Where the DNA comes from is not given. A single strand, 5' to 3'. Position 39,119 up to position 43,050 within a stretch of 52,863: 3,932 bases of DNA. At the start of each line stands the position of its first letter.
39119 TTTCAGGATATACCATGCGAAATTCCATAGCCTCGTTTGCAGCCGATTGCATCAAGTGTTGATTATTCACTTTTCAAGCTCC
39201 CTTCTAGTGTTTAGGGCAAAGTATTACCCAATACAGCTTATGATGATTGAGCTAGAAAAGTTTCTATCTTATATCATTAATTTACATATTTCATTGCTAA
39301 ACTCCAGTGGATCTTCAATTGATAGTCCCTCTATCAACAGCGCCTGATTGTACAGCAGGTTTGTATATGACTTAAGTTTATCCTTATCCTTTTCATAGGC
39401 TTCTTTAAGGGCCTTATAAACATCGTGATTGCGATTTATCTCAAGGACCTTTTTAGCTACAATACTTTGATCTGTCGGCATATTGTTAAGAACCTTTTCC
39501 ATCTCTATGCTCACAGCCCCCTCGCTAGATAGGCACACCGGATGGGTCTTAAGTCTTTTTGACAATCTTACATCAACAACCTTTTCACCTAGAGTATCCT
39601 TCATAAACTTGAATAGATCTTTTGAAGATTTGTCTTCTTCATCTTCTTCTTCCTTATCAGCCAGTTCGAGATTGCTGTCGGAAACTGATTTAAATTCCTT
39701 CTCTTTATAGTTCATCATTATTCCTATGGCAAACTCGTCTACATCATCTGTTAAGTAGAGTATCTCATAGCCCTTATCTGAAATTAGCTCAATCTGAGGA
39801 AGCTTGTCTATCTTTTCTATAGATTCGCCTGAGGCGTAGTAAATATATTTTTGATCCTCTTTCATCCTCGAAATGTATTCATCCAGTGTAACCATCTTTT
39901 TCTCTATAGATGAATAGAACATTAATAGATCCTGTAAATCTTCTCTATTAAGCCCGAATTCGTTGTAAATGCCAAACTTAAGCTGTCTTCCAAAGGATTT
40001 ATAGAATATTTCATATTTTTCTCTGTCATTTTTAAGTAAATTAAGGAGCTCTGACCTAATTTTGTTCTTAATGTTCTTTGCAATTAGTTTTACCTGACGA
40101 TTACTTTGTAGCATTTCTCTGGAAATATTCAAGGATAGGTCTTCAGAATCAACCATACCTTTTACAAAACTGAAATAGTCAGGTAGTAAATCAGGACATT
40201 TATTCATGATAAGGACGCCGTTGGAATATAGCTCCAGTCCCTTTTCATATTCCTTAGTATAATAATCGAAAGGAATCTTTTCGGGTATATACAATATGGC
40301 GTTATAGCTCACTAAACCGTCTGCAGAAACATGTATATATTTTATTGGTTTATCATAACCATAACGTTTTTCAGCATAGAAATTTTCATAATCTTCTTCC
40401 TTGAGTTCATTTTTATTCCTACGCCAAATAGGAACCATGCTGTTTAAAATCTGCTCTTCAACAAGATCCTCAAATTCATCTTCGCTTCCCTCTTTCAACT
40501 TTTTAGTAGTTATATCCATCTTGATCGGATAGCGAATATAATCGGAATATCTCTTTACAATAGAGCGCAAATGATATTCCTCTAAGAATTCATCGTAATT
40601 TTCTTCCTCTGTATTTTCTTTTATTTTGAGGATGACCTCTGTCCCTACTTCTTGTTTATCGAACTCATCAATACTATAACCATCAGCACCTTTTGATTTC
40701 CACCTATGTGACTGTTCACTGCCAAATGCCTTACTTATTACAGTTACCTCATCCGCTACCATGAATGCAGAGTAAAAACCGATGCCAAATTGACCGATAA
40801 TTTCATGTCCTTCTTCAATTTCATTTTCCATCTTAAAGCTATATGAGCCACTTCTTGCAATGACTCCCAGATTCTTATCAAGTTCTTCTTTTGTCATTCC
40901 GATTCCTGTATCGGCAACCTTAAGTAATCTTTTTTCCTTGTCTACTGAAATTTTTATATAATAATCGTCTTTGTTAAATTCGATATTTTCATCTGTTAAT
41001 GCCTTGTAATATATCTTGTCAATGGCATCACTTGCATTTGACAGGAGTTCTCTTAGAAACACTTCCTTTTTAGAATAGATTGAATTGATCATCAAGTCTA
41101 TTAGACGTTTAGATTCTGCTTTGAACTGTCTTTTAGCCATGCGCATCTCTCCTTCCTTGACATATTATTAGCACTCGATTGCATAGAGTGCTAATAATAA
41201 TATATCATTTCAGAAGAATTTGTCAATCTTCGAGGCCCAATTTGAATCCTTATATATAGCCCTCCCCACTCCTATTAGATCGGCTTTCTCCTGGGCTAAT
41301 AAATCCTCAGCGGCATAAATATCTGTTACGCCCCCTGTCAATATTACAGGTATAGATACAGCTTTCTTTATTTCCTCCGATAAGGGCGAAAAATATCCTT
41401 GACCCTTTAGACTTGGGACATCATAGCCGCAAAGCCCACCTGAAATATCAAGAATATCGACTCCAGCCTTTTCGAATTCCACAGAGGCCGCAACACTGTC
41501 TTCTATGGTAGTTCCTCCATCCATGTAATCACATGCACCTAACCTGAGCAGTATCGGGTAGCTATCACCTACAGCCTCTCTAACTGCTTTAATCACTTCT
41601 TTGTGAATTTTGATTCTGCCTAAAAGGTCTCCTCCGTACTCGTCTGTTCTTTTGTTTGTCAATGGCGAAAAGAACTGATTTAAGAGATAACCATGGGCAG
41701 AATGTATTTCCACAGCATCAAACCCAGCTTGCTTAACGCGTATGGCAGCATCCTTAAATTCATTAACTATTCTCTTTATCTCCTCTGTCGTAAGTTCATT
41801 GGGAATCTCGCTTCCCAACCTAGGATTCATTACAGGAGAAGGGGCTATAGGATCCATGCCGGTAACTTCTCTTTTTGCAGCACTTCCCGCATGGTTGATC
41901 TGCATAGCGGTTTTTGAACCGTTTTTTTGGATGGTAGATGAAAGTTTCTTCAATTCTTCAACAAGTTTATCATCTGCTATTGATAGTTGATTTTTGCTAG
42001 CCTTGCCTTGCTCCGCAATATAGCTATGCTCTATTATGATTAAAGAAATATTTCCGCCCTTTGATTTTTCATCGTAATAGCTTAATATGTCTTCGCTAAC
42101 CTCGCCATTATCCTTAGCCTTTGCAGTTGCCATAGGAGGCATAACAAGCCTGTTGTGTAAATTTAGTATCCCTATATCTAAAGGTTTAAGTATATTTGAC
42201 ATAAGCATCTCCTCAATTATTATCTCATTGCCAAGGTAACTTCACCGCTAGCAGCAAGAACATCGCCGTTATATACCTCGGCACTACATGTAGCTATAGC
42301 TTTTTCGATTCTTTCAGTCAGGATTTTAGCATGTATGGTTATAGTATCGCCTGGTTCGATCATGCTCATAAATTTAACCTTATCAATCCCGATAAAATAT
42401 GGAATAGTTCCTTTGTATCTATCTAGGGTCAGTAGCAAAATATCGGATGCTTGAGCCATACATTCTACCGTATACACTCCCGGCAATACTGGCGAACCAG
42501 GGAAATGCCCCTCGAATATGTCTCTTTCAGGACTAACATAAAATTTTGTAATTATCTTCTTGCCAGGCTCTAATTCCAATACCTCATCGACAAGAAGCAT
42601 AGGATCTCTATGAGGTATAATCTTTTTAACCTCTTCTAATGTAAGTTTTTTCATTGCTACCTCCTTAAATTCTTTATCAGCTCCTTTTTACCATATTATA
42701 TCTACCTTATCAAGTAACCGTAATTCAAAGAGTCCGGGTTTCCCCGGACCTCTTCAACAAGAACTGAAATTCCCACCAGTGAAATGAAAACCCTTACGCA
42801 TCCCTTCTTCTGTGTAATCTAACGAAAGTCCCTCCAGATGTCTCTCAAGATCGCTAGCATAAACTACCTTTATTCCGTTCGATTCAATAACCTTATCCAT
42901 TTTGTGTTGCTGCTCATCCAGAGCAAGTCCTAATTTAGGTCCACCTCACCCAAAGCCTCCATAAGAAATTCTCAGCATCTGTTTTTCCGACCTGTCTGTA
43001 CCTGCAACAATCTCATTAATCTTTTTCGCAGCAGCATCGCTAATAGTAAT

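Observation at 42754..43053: Unannotated HesB/IscA-like selenoprotein gene with an in-frame TGA at the conserved Cys and a SECIS-like hairpin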

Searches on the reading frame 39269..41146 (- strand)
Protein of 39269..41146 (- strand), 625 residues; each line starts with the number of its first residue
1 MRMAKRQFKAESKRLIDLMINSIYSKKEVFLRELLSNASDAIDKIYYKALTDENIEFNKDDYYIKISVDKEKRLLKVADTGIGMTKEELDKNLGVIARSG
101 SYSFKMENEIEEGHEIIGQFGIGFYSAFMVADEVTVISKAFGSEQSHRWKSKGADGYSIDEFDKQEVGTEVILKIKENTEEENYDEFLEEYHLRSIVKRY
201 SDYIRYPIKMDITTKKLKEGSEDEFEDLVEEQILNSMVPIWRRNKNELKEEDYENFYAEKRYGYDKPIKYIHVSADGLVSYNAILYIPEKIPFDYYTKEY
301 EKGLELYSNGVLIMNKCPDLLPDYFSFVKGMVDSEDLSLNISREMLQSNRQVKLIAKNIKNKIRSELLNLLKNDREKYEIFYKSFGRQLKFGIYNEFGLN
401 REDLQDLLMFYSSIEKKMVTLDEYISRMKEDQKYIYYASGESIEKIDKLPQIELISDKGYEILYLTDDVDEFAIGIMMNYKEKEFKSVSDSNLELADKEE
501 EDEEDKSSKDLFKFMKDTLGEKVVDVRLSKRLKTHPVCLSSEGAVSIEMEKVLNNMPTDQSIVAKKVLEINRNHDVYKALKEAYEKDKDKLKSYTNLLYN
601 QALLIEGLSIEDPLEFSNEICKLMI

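Call 54: list_cluster_members(proteins=[window:39269-41146:-, window:42220-42654:-, window:42754-42900:-, window:48718-50079:-])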
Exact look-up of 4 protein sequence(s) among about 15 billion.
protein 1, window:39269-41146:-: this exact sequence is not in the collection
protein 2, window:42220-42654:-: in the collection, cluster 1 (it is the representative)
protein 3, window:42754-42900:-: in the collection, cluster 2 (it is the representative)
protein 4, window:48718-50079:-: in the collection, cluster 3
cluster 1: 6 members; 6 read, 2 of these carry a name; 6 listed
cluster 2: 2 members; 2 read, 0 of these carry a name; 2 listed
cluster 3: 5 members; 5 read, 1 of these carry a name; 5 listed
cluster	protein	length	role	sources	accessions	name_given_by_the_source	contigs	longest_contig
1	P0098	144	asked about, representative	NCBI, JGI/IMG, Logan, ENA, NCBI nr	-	-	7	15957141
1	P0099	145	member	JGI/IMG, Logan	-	3-hydroxyacyl-[acyl-carrier-protein] dehydratase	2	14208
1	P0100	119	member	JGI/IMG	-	-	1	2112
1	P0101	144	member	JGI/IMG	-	3-hydroxyacyl-[acyl-carrier-protein] dehydratase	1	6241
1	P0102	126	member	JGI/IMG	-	-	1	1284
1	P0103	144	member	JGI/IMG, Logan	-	-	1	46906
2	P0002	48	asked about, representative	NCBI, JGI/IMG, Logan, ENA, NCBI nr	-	-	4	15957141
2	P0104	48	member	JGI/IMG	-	-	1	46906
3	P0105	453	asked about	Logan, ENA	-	-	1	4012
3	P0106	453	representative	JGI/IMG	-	-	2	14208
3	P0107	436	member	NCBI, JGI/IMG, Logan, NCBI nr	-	-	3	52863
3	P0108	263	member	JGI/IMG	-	electron transport complex protein RnfC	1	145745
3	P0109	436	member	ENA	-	-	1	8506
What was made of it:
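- On Bacterial selenoprotein gene: The window is the whole contig (call 54).
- Tried and rejected: The window is the whole NCBI contig (call 54), so this could not be settled.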

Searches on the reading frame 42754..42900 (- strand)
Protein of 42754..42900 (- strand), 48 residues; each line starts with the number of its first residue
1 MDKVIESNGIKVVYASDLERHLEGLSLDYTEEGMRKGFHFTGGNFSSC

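Call 20: search_protein_representatives(protein=window:42754-42900:-)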
Query: 48 residues. Proteins with E-value up to 0.001 (for the whole library): 9; up to 1e-10: 2; up to 1e-30: 0. The best 9 are listed.
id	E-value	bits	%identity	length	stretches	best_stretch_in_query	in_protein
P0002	3.5e-25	101.2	100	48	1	1-48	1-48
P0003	1.7e-11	59.0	56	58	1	2-46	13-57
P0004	3.5e-07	45.6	50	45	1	5-48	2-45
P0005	8.1e-07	44.5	50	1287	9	6-27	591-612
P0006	2.2e-06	43.1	51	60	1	2-48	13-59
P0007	4.2e-05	39.1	49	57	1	2-48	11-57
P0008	7.7e-05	38.3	47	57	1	2-48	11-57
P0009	4.1e-04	36.1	40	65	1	2-48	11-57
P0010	9.6e-04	35.0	39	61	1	2-42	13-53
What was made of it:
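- Tried and rejected: It returned only 9 short hits (call 20).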

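Call 23: find_encoding_contigs(protein=P0002, flank=10000, max_places=10)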
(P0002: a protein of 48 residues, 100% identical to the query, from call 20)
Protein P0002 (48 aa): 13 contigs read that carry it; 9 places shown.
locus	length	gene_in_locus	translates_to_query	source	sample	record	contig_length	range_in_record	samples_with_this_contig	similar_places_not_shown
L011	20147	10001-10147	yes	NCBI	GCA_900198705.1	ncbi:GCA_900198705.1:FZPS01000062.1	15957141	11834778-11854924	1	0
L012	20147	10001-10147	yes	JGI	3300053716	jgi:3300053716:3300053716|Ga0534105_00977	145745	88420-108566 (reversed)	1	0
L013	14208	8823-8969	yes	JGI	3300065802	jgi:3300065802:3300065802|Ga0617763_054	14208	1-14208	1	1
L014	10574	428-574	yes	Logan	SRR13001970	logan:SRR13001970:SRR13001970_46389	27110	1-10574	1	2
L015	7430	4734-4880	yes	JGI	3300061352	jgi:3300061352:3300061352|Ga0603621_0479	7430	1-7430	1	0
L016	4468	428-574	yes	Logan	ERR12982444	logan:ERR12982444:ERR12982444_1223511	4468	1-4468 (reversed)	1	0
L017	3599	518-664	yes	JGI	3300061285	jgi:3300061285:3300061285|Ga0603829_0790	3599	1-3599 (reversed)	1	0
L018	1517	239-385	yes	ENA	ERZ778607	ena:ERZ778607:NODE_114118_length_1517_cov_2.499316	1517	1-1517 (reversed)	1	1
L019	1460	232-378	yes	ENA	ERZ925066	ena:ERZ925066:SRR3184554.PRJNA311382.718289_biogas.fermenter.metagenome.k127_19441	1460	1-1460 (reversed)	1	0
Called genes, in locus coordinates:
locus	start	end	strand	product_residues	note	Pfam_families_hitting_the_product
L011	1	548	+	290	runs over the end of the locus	PF00005:ABC_tran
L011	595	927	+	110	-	-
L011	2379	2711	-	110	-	-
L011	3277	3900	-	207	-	PF03413:PepSY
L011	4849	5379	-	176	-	PF00227:Proteasome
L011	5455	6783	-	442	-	PF01134:GIDA, PF13450:NAD_binding_8 (weak)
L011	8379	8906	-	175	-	PF08797:HIRAN (weak)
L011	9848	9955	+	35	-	-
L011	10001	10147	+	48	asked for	-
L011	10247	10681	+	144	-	PF22817:ApeP-like, PF07977:FabA, PF22818:ApeI-like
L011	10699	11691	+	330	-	PF00724:Oxidored_FMN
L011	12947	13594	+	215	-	PF00543:P-II (weak)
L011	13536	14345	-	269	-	-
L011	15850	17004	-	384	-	PF13183:Fer4_8, PF13534:Fer4_17 (weak), PF02754:CCG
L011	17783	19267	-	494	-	PF00474:SSF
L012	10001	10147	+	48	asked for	-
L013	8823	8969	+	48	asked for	-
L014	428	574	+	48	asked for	-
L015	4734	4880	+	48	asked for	-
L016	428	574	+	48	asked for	-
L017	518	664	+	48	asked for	-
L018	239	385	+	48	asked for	-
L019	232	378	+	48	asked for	-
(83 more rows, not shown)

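Call 25: find_encoding_contigs(protein=P0003, flank=10000, max_places=3)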
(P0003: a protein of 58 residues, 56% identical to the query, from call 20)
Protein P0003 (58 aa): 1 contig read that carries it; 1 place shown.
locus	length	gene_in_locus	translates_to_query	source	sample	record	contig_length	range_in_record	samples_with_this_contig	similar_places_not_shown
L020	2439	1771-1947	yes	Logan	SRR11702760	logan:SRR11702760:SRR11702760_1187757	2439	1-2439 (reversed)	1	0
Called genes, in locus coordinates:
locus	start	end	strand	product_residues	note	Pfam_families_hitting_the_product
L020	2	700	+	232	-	?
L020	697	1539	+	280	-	PF00175:NAD_binding_1, PF10418:DHODB_Fe-S_bind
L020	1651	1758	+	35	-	-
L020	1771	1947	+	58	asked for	-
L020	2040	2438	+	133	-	?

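Call 26: find_encoding_contigs(protein=P0006, flank=10000, max_places=3)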
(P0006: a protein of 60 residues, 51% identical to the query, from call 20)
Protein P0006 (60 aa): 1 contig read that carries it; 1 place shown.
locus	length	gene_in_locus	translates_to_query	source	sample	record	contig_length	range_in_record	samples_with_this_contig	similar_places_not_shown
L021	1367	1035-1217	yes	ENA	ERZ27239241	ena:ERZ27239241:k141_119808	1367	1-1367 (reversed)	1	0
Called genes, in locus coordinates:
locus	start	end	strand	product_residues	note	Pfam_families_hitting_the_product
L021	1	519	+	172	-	?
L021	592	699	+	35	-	-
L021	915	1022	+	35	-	-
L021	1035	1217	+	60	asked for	-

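Call 27: find_encoding_contigs(protein=P0007, flank=10000, max_places=3)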
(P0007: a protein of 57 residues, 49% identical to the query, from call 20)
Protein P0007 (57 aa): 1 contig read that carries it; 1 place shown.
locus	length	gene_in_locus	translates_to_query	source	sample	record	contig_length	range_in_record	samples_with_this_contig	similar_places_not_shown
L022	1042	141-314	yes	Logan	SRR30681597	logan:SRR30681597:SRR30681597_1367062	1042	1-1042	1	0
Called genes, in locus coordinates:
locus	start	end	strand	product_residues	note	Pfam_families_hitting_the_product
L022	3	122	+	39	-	?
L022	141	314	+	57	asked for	-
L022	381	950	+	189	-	PF13489:Methyltransf_23 (weak), PF01209:Ubie_methyltran, PF01135:PCMT, PF13847:Methyltransf_31, PF08241:Methyltransf_11, PF08242:Methyltransf_12, PF13649:Methyltransf_25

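Call 28: find_encoding_contigs(protein=P0008, flank=10000, max_places=3)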
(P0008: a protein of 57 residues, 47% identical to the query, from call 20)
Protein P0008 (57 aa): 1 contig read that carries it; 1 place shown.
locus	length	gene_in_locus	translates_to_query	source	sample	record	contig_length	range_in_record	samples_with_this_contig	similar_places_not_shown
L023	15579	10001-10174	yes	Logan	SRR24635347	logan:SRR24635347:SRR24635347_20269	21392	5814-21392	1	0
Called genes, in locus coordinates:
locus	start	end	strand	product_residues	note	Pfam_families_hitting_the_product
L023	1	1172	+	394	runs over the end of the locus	PF00108:Thiolase_N, PF02803:Thiolase_C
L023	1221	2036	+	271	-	PF00015:MCPsignal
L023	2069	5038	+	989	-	PF21423:AhtL-like_1st, PF00384:Molybdopterin, PF01568:Molydop_binding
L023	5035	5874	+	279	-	PF12838:Fer4_7 (faint), PF13187:Fer4_9 (faint), PF13247:Fer4_11, PF13620:CarboxypepD_reg (weak)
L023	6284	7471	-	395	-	PF00817:IMS, PF11798:IMS_HHH, PF10391:DNA_pol_lambd_f (faint), PF21704:POLH-Rev1_HhH (faint), PF21999:IMS_HHH_1, PF11799:IMS_C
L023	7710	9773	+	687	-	PF00884:Sulfatase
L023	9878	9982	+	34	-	-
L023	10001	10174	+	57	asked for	-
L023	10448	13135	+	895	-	PF02739:5_3_exonuc_N, PF01367:5_3_exonuc, PF22619:DNA_polI_exo1, PF00476:DNA_pol_A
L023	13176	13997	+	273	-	PF01149:Fapy_DNA_glyco, PF06831:H2TH, PF06827:zf-FPG_IleRS (weak)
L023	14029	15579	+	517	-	?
